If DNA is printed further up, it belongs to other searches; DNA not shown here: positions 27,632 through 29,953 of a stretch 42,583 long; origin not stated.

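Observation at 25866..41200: Surface-protein gene followed by a Wzy_C/TPR protein and a complete glycan assembly locus: candidate surface-layer protein O-glycosylation system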

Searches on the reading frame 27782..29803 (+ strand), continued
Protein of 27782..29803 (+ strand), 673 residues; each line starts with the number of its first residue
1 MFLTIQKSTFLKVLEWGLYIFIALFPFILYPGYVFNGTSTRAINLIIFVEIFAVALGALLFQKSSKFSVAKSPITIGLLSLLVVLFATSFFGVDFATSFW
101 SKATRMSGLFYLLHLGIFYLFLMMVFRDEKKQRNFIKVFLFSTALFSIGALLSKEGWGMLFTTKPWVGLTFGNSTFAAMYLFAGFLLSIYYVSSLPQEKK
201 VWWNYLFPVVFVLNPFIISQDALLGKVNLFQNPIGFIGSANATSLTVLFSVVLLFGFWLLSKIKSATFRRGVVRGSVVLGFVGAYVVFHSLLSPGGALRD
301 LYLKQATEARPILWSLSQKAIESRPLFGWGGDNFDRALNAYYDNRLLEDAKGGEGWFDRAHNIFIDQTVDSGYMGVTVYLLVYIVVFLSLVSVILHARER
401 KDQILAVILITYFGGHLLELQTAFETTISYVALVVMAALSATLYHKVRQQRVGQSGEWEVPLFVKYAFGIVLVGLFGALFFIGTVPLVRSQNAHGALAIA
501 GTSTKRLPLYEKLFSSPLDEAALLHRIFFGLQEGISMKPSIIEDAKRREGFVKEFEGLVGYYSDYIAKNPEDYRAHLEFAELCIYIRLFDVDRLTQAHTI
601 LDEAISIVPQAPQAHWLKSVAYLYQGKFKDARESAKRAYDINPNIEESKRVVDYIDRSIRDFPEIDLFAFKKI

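Call 55: search_protein_families(library=pfam, proteins=[L042:12809-15505:+, L019:12757-16071:+, L042:11990-12526:+, L023:12073-13392:+, L033:3768-4799:+, L033:4905-6263:+, L043:13521-14501:+, L043:14517-15845:+, L013:5960-7405:+, L027:12912-14189:+], max_evalue=0.001)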
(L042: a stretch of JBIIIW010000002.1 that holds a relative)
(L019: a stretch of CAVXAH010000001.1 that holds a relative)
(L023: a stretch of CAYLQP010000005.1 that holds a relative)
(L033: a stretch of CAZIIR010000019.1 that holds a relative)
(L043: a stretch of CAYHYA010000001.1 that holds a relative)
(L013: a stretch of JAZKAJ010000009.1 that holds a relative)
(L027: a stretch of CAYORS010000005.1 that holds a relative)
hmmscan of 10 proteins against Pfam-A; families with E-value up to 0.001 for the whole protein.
L042:12809-15505:+ (898 aa): 3 families
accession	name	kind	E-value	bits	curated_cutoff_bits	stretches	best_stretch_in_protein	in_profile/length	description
PF02450.21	LCAT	-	1.1e-16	61.5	21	1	339-503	63-230/392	Lecithin:cholesterol acyltransferase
PF24096.1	DUF7379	-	2.7e-05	24.6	33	1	386-441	62-119/191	Domain of unknown function (DUF7379)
PF05057.20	DUF676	-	0.00027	21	20.3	1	374-430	56-116/217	Putative serine esterase (DUF676)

L019:12757-16071:+ (1104 aa): 3 families
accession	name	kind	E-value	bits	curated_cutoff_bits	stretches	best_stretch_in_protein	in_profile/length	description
PF13229.12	Beta_helix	-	4.1e-11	43.2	25.9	1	911-1059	3-156/158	Right handed beta helix region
PF00932.25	LTD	-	5.8e-09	36.7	34.3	1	586-678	5-94/109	Lamin Tail Domain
PF05048.19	NosD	-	0.00088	19.2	23.6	0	908-1061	31-186/212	Periplasmic copper-binding protein (NosD)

L042:11990-12526:+ (178 aa): 1 family
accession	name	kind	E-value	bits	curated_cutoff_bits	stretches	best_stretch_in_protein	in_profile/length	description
PF01789.22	PsbP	-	0.00016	22.2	23.5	1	27-176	4-154/155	PsbP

L023:12073-13392:+ (439 aa): 2 families
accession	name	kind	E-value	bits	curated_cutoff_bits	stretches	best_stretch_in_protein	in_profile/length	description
PF18911.6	PKD_4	-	2.7e-10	40.6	27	1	177-253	6-83/85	PKD domain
PF00801.26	PKD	-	4.2e-08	33.5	23.5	1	189-254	15-79/80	PKD domain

L033:3768-4799:+ (343 aa): 1 family
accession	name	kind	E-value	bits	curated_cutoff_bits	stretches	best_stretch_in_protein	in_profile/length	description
PF00932.25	LTD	-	5.5e-06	27.2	34.3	0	107-214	22-98/109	Lamin Tail Domain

L033:4905-6263:+ (452 aa): 3 families
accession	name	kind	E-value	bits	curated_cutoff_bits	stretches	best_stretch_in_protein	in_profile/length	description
PF18911.6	PKD_4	-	3.1e-10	40.4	27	1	230-275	34-81/85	PKD domain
PF00801.26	PKD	-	4.8e-09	36.5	23.5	1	231-272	30-73/80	PKD domain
PF13860.13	FlgD_ig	-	6.3e-05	23.3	27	1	110-132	53-75/79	FlgD Ig-like domain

L043:13521-14501:+ (326 aa): 1 family
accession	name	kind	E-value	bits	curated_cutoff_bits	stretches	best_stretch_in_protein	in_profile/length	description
PF00932.25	LTD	-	1.5e-07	32.1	34.3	1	113-174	22-71/109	Lamin Tail Domain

L043:14517-15845:+ (442 aa): 3 families
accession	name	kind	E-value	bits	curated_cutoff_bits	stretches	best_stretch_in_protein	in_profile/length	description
PF18911.6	PKD_4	-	6.9e-10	39.3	27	1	193-265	8-84/85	PKD domain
PF00801.26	PKD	-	2.6e-09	37.4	23.5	1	202-263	14-76/80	PKD domain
PF00932.25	LTD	-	2.3e-06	28.3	34.3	1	281-327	23-71/109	Lamin Tail Domain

L013:5960-7405:+ (481 aa): 1 family
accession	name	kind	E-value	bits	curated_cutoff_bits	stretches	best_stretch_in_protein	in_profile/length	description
PF01471.23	PG_binding_1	-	4.6e-15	56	23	1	424-479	2-57/57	Putative peptidoglycan binding domain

L027:12912-14189:+ (425 aa): 3 families
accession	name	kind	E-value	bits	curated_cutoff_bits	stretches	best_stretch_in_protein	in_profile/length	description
PF18911.6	PKD_4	-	3.5e-13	49.8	27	1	193-268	6-82/85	PKD domain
PF00801.26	PKD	-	4.3e-11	43.1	23.5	1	191-271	2-80/80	PKD domain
PF00932.25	LTD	-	2.1e-05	25.3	34.3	1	274-330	6-68/109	Lamin Tail Domain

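Call 57: search_protein_families(library=pfam, alignment_id=A4, max_evalue=0.00001)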
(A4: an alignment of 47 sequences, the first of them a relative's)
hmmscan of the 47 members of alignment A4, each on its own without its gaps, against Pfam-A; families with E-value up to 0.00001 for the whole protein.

A. member 1, L006:12007-13095:+ (362 aa): 6 families
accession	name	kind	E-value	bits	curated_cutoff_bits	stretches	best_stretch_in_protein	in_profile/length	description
PF00534.26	Glycos_transf_1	-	4.8e-39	134.1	26.4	1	184-341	14-171/172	Glycosyl transferases group 1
PF13692.12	Glyco_trans_1_4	-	2e-31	109.6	27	1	186-328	2-142/142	Glycosyl transferases group 1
PF13439.12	Glyco_transf_4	-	2e-22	80.4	28.5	1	13-173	2-166/170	Glycosyltransferase Family 4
PF13579.12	Glyco_trans_4_4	-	1.1e-13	52.3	29.7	1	13-172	1-158/158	Glycosyl transferase 4-like domain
PF20706.3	GT4-conflict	-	1.3e-10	41.3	26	1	165-347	173-376/385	Family 4 Glycosyltransferase in conflict systems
PF13477.12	Glyco_trans_4_2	-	5.9e-08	33.4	23.4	1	16-125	10-118/139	Glycosyl transferase 4-like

B. families by the number of members that match (of 47 scanned): 43 families (the first 25 are shown)
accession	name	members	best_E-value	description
PF00534.26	Glycos_transf_1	21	2.3e-66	Glycosyl transferases group 1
PF13692.12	Glyco_trans_1_4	21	1.2e-55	Glycosyl transferases group 1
PF13439.12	Glyco_transf_4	13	2.1e-23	Glycosyltransferase Family 4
PF13579.12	Glyco_trans_4_4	10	1e-17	Glycosyl transferase 4-like domain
PF20706.3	GT4-conflict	8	1.9e-12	Family 4 Glycosyltransferase in conflict systems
PF13524.12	Glyco_trans_1_2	8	1.5e-10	Glycosyl transferase-like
PF08241.18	Methyltransf_11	7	1.7e-37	Methyltransferase domain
PF13847.12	Methyltransf_31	6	3.5e-19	Methyltransferase domain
PF13649.12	Methyltransf_25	5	2.9e-29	Methyltransferase domain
PF13489.12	Methyltransf_23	5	5e-28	Methyltransferase domain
PF13477.12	Glyco_trans_4_2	4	4.9e-11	Glycosyl transferase 4-like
PF16363.11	GDP_Man_Dehyd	3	1.1e-147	GDP-mannose 4,6 dehydratase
PF01370.27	Epimerase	3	2e-72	NAD dependent epimerase/dehydratase family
PF08242.18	Methyltransf_12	3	2e-23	Methyltransferase domain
PF04321.23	RmlD_sub_bind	3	6.5e-15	RmlD substrate binding domain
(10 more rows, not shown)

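Call 74: find_encoding_contigs(protein=P0043, flank=10000, max_places=1)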
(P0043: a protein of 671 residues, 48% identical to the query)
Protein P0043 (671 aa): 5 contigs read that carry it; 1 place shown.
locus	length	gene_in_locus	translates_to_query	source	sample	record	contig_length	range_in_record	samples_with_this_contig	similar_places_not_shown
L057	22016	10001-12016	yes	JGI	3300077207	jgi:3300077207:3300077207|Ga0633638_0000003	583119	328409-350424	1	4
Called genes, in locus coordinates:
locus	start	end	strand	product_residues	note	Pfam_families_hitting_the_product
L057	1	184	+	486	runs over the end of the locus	PF00133:tRNA-synt_1, PF01406:tRNA-synt_1e, PF09334:tRNA-synt_1g, PF00133:tRNA-synt_1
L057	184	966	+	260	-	PF01026:TatD_DNase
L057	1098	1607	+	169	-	PF01250:Ribosomal_S6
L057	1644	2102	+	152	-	PF00436:SSB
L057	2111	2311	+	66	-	PF01084:Ribosomal_S18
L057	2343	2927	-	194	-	PF01132:EFP (faint), PF08207:EFP_N, PF09285:Elong-fact-P_C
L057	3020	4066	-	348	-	PF00154:RecA_N, PF06745:ATPase (weak), PF08423:Rad51, PF01637:ATPase_2 (weak), PF02283:CobU (faint), PF21096:RecA_C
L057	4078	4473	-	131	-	-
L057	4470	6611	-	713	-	PF17854:FtsK_alpha, PF01580:FtsK_SpoIIIE, PF09397:FtsK_gamma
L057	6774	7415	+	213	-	-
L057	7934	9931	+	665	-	PF01471:PG_binding_1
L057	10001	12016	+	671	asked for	PF04932:Wzy_C, PF13432:TPR_16 (faint)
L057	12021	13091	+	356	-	PF13439:Glyco_transf_4, PF13477:Glyco_trans_4_2, PF13524:Glyco_trans_1_2 (faint), PF13579:Glyco_trans_4_4, PF20706:GT4-conflict, PF00534:Glycos_transf_1, PF13692:Glyco_trans_1_4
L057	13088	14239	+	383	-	PF13439:Glyco_transf_4, PF00534:Glycos_transf_1, PF13692:Glyco_trans_1_4, PF13524:Glyco_trans_1_2 (weak), PF20706:GT4-conflict (faint)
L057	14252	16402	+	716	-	PF13439:Glyco_transf_4 (faint), PF13579:Glyco_trans_4_4 (faint), PF20706:GT4-conflict (faint), PF00534:Glycos_transf_1, PF13524:Glyco_trans_1_2, PF13692:Glyco_trans_1_4, PF00534:Glycos_transf_1, PF13692:Glyco_trans_1_4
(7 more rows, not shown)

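Call 78: search_protein_representatives(alignment_id=A1)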
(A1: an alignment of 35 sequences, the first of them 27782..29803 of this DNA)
Query: 35 sequences, 673 profile positions. Proteins with E-value up to 0.001 (for the whole library): 12135; up to 1e-10: 4667; up to 1e-30: 1175. The best 150 are listed.
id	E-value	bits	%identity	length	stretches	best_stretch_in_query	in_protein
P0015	0.0e+00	1045.2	-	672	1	1-673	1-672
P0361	1.1e-284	962.3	-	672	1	1-673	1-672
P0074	1.5e-265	899.1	-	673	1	1-673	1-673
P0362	2.0e-258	875.6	-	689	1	1-673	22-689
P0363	8.8e-240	813.9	-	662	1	1-673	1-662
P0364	6.9e-220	748.2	-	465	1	209-672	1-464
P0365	7.3e-212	721.7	-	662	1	1-673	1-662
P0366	8.2e-190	648.8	-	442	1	1-441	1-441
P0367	4.9e-172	590.1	-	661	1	2-669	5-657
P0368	4.1e-163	560.6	-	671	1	7-668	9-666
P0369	2.7e-134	465.3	-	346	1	121-477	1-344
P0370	3.9e-122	425.1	-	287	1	388-673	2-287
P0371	2.3e-118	412.7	-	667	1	14-671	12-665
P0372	1.4e-116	406.8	-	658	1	16-668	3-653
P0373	5.8e-114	398.1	-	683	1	17-671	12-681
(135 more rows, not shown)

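Call 83: find_related_loci(query=A7, collection=genome_contigs, flank=6000)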
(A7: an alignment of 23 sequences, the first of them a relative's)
Query A7 (667 aa) in genome_contigs; peptide patterns used: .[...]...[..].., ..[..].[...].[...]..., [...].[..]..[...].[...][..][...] (x = any residue, [..] = any of these).
600 stretches matched a pattern (row limit reached: there are more); 561 encode a relative of the query (tblastn E <= 1e-3); the best 80 are kept; 80 distinct loci.
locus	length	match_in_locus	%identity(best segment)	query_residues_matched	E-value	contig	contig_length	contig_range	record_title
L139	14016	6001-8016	39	7-667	2e-157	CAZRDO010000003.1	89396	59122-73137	MAG TPA_asm: uncultured Candidatus Saccharibacteria bacterium isolate SRP219642_co5_552 genome assembly, contig: NODE_28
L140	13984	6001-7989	39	13-667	6e-145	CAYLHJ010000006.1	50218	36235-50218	MAG TPA_asm: uncultured Candidatus Saccharibacteria bacterium isolate SRP287051_co2_172 genome assembly, contig: NODE_15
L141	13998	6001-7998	40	5-667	2e-154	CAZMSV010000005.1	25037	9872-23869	MAG TPA_asm: uncultured Candidatus Saccharibacteria bacterium isolate SRP128246_co1_548 genome assembly, contig: NODE_37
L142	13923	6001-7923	39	1-667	2e-140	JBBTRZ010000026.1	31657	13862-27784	MAG: Patescibacteria group bacterium isolate H51-bin050_1 H51_bin050_1_000000000026, whole genome shotgun sequence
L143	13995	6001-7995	37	3-667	8e-136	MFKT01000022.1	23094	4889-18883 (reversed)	MAG: Candidatus Kaiserbacteria bacterium RIFCSPHIGHO2_01_FULL_53_29 rifcsphigho2_01_scaffold_4242, whole genome shotgun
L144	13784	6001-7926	38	22-667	1e-134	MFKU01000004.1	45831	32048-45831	MAG: Candidatus Kaiserbacteria bacterium RIFCSPHIGHO2_01_FULL_53_31 rifcsphigho2_01_scaffold_1641, whole genome shotgun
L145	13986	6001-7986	37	6-667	3e-134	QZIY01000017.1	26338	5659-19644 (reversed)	MAG: Candidatus Parcubacteria bacterium isolate SURF_53 Ga0104751_1002771, whole genome shotgun sequence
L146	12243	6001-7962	37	24-658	2e-132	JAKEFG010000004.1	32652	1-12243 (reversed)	MAG: Candidatus Wolfebacteria bacterium isolate PMV_2.61 PMV_2.61.k101_414535, whole genome shotgun sequence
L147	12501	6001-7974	37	3-667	2e-132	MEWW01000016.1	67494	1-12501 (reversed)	MAG: Candidatus Adlerbacteria bacterium RIFCSPHIGHO2_12_FULL_53_18 rifcsphigho2_12_scaffold_685, whole genome shotgun se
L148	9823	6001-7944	37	22-667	5e-132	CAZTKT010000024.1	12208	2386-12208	MAG TPA_asm: uncultured Candidatus Saccharibacteria bacterium isolate binchicken_co264_14 genome assembly, contig: NODE_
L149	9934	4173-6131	36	10-667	7e-130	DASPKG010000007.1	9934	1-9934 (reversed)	MAG TPA_asm: Candidatus Paceibacterota bacterium isolate SMAG_U12030 k141_957634, whole genome shotgun sequence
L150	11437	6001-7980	37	10-667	1e-129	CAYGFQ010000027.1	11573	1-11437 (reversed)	MAG TPA_asm: uncultured Candidatus Saccharibacteria bacterium isolate ERP113451_co1_89 genome assembly, contig: NODE_676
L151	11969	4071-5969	35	6-667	4e-128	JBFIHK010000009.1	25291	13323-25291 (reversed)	MAG: Candidatus Paceibacteria bacterium isolate Mix_sand11.2021.09.Z.2 k141_1091204_length_25291_cov_9.0000, whole genom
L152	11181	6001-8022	35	1-667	2e-128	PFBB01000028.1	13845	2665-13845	MAG: Candidatus Harrisonbacteria bacterium CG10_big_fil_rev_8_21_14_0_10_44_23 CG10_8_21_14_0.10_scaffold_5865_c, whole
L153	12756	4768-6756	36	8-667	2e-123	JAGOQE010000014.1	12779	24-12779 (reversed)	MAG: Candidatus Paceibacterota bacterium isolate Gw_Eff_bin_129 Gw_Eff_11870_length_12779_cov_7.772289, whole genome sho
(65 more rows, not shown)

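Call 87: search_protein_families(library=pfam, alignment_id=A8, max_evalue=0.00001)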
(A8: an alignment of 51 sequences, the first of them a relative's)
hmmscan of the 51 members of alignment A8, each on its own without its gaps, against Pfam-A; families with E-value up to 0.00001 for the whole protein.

A. member 1, L162:3937-5853:+ (638 aa): 1 family
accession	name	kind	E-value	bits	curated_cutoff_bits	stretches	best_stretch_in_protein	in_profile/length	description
PF01471.23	PG_binding_1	-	1e-12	48.5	23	1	42-98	1-57/57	Putative peptidoglycan binding domain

B. families by the number of members that match (of 51 scanned): 38 families (the first 25 are shown)
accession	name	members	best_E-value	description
PF02397.22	Bac_transf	16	3.8e-69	Bacterial sugar transferase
PF01370.27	Epimerase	7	2.4e-62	NAD dependent epimerase/dehydratase family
PF16363.11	GDP_Man_Dehyd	7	3.2e-59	GDP-mannose 4,6 dehydratase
PF01073.25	3Beta_HSD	7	1.2e-18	3-beta hydroxysteroid dehydrogenase/isomerase family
PF04321.23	RmlD_sub_bind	7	9.1e-18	RmlD substrate binding domain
PF02719.21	Polysacc_synt_2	6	2.3e-117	Polysaccharide biosynthesis protein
PF13439.12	Glyco_transf_4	5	6.7e-28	Glycosyltransferase Family 4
PF00534.26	Glycos_transf_1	4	3e-37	Glycosyl transferases group 1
PF13692.12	Glyco_trans_1_4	4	1.6e-35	Glycosyl transferases group 1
PF00984.24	UDPG_MGDP_dh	4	7.3e-22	UDP-glucose/GDP-mannose dehydrogenase family, central domain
PF13579.12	Glyco_trans_4_4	4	2e-19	Glycosyl transferase 4-like domain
PF03721.20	UDPG_MGDP_dh_N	4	8.9e-16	UDP-glucose/GDP-mannose dehydrogenase family, NAD binding domain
PF02706.20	Wzz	4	1.5e-11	Chain length determinant protein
PF00535.33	Glycos_transf_2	3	3e-28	Glycosyl transferase family 2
PF13727.12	CoA_binding_3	3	7.4e-16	CoA-binding domain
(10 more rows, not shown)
